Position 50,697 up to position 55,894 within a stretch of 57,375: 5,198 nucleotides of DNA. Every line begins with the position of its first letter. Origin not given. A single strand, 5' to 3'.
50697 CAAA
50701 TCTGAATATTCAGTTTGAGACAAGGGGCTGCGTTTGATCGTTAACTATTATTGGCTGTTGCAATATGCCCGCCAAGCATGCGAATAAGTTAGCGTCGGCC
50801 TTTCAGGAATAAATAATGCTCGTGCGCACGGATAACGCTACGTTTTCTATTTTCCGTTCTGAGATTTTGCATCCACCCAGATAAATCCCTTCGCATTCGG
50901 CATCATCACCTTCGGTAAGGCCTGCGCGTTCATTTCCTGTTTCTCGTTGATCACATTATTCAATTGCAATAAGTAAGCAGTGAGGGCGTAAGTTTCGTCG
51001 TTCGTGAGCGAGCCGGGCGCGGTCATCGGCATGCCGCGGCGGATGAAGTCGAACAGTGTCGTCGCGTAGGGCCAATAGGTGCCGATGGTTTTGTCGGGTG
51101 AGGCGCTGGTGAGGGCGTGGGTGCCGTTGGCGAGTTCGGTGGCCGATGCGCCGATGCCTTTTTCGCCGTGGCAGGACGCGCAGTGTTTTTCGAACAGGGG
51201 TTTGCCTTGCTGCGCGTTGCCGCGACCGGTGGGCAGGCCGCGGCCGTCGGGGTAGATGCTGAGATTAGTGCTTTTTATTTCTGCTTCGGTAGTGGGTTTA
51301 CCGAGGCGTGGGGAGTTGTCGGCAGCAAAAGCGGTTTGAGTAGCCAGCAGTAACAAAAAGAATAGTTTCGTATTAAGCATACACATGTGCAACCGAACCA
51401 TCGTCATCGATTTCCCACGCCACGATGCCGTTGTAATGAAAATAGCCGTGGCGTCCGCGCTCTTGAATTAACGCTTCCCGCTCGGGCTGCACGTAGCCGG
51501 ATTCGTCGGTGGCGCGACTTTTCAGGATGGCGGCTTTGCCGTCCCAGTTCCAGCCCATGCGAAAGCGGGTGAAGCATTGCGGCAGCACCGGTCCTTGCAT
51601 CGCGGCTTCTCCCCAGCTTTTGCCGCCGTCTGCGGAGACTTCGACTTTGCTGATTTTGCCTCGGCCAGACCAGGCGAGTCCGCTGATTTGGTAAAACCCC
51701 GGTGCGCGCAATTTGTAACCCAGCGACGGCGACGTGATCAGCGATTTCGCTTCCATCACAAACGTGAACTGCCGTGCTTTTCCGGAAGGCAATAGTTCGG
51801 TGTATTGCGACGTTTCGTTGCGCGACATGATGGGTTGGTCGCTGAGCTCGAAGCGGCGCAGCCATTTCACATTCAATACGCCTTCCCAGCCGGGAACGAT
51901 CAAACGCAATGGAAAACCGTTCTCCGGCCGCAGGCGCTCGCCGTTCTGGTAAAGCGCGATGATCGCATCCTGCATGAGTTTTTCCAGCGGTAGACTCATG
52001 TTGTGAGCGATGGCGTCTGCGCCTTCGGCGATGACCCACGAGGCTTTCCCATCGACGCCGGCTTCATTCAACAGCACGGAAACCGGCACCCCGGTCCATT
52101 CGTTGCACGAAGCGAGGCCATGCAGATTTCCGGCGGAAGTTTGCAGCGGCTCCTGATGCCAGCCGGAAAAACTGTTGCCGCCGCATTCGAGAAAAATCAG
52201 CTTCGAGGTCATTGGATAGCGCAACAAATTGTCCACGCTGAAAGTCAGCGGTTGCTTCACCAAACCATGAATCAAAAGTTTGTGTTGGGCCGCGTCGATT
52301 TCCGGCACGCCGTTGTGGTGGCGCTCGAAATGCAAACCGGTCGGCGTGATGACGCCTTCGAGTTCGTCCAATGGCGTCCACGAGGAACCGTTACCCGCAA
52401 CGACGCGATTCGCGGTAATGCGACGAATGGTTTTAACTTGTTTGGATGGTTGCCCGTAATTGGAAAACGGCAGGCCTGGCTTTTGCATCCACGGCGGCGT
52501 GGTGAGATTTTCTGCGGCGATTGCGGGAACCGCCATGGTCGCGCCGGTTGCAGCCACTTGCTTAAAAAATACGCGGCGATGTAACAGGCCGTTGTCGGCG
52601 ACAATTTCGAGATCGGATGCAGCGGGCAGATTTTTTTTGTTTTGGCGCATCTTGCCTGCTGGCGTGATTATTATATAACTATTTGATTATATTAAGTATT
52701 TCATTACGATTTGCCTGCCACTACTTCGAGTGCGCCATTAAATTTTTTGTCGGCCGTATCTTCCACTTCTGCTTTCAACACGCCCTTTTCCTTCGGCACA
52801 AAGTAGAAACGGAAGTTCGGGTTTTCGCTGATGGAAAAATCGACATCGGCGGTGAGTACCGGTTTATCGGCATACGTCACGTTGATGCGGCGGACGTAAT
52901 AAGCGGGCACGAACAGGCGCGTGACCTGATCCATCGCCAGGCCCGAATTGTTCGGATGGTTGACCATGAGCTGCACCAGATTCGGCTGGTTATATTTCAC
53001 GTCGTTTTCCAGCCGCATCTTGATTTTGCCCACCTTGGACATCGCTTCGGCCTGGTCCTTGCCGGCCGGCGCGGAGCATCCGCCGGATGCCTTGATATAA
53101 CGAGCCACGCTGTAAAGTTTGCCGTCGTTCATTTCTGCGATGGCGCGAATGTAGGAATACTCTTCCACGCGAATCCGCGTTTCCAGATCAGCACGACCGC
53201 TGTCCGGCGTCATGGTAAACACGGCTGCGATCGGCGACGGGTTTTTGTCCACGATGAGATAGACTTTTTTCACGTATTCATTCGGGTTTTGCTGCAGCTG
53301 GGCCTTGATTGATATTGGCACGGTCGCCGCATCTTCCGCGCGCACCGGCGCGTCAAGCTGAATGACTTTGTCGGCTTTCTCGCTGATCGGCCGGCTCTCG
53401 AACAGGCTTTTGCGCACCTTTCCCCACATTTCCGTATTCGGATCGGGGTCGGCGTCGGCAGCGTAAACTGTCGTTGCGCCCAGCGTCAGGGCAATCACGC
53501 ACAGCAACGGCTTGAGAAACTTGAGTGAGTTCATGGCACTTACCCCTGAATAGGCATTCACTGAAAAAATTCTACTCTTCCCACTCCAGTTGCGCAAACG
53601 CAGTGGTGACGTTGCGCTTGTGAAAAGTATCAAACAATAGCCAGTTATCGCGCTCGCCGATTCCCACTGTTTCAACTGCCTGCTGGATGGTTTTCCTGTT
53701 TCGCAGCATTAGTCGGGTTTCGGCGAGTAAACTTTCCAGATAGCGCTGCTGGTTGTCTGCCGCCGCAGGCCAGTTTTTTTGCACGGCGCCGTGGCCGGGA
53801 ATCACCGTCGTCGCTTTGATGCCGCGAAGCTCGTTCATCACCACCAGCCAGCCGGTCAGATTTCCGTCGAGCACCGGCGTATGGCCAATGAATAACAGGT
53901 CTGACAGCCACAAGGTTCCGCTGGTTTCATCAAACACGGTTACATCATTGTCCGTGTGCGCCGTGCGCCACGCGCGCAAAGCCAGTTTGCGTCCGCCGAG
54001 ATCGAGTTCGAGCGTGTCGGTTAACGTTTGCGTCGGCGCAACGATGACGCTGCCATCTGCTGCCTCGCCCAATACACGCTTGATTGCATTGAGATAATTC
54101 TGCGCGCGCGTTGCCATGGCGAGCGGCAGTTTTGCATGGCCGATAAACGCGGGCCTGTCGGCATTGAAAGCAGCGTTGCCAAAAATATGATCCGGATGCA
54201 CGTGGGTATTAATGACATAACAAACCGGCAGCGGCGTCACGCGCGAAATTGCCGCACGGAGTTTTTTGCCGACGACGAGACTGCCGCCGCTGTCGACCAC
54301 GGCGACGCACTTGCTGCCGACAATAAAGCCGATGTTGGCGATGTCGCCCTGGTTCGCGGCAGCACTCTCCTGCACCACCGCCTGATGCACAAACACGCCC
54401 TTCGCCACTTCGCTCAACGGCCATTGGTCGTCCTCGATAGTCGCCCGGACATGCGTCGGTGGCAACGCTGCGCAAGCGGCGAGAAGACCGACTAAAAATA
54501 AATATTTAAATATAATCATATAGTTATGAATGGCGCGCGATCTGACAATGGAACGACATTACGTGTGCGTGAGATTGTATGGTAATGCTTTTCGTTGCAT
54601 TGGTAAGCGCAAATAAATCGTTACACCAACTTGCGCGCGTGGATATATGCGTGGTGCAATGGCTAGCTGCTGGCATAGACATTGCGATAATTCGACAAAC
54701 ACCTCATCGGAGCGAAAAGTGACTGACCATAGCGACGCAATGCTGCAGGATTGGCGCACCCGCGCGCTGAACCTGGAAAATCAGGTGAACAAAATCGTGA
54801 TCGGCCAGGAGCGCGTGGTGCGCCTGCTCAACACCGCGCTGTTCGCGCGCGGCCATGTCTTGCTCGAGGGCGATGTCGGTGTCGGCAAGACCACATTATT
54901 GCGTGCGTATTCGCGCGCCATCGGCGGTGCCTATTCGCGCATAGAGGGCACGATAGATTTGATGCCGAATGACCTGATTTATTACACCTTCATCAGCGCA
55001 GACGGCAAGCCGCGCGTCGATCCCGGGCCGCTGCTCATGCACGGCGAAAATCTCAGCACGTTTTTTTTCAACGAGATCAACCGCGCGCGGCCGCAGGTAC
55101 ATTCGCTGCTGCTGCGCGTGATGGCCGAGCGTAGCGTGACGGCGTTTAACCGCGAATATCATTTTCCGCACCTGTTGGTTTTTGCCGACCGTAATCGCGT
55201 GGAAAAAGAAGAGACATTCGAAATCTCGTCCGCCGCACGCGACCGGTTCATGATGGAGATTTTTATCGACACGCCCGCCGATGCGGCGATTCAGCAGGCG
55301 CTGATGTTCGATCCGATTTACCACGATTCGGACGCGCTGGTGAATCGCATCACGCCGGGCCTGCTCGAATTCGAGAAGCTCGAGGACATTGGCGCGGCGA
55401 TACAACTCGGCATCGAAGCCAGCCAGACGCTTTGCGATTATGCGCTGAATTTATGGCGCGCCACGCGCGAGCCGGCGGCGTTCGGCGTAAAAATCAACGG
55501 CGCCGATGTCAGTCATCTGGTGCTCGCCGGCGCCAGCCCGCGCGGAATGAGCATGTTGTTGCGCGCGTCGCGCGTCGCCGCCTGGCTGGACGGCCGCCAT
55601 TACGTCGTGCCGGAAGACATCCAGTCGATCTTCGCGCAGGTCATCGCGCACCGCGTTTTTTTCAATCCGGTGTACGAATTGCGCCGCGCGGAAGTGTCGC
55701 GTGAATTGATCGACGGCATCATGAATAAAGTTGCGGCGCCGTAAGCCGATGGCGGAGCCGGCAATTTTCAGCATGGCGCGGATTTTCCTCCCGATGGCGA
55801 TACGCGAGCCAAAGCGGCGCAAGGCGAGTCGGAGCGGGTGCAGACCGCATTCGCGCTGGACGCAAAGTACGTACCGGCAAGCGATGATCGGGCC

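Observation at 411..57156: Dispersed AT-rich 24-30 nt repeat family at gene junctions, built around an IHF-type core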

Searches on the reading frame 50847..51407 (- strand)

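Call 19: search_protein_families(library=pfam, proteins=[window:50847-51407:-])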
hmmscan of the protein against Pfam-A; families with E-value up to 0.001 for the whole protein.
window:50847-51407:- (186 aa): 3 families
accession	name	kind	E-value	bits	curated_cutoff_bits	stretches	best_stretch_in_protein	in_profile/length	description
PF00034.26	Cytochrom_C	-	1.7e-13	52.1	21.3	1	66-149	2-89/90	Cytochrome c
PF13442.11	Cytochrome_CBB3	-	7.2e-11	42.7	27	1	64-146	2-68/68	Cytochrome C oxidase, cbb3-type, subunit III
PF14495.11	Cytochrom_C550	-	0.00063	19.9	27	0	63-106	24-66/136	Cytochrome c-550 domain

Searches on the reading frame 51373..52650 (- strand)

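Call 19: search_protein_families(library=pfam, proteins=[window:51373-52650:-])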
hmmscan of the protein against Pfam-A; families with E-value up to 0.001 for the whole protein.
window:51373-52650:- (425 aa): 2 families
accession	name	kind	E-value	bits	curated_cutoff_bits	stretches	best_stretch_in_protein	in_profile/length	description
PF00174.25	Oxidored_molyb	-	1.9e-46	158.2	24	1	112-274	1-165/169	Oxidoreductase molybdopterin binding domain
PF03404.22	Mo-co_dimer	-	2.5e-14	53.9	22.7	1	295-396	3-121/138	Mo-co oxidoreductase dimerisation domain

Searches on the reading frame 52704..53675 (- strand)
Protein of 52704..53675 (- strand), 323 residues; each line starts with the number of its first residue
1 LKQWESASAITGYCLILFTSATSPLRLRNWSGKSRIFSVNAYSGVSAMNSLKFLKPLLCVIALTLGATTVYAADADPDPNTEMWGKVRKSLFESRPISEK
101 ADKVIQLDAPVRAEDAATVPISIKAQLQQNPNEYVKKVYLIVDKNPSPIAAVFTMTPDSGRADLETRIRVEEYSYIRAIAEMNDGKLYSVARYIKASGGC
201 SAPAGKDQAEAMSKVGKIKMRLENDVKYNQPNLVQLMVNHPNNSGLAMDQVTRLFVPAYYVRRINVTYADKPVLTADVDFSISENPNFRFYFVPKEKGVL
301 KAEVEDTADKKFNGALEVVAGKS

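Call 19: search_protein_families(library=pfam, proteins=[window:52704-53675:-])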
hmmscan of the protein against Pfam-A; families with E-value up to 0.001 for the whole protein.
window:52704-53675:- (323 aa): 2 families
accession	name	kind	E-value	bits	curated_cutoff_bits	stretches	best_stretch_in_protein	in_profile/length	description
PF13501.12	SoxY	-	2e-36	125.1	28.4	1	89-200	2-112/112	Sulfur oxidation protein SoxY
PF08770.17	SoxZ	-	1.9e-26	92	25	1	224-314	4-95/98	Sulphur oxidation protein SoxZ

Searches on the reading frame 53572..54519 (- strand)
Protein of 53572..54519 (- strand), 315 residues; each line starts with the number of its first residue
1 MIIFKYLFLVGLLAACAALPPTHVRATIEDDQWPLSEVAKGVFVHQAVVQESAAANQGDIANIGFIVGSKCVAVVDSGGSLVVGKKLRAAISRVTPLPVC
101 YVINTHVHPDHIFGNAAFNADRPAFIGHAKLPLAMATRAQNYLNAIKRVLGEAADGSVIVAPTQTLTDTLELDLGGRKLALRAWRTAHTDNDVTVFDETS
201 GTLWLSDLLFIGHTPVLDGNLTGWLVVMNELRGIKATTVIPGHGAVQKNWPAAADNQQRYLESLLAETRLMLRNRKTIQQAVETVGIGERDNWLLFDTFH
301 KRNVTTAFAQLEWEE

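Call 19: search_protein_families(library=pfam, proteins=[window:53572-54519:-])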
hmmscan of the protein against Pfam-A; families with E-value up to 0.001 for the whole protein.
window:53572-54519:- (315 aa): 1 family
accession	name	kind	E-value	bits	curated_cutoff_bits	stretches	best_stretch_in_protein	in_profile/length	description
PF00753.33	Lactamase_B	-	1.1e-19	71.6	22.7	1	59-243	4-196/196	Metallo-beta-lactamase superfamily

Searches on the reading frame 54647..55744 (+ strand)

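Call 19: search_protein_families(library=pfam, proteins=[window:54647-55744:+])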
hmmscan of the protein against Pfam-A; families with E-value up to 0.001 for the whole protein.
window:54647-55744:+ (365 aa): 6 families
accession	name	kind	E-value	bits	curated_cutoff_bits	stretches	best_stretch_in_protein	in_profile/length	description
PF07726.17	AAA_3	-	6.9e-24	84.7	27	1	70-203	1-131/131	ATPase family associated with various cellular activities (AAA)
PF17863.7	AAA_lid_2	-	1.6e-15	57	22.7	1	292-347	9-64/74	AAA lid domain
PF07728.20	AAA_5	-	5.6e-14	52.8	22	1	70-201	1-139/139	AAA domain (dynein-related subfamily)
PF20030.5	bpMoxR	-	2.1e-10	40.4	27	1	45-219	8-178/205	MoxR domain in the MoxR-vWA-beta-propeller ternary systems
PF13191.12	AAA_16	-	3.3e-05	24.9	32.6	1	52-116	3-70/167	AAA ATPase domain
PF02367.23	TsaE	-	0.00093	19.6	26.6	0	60-93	13-46/128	Threonylcarbamoyl adenosine biosynthesis protein TsaE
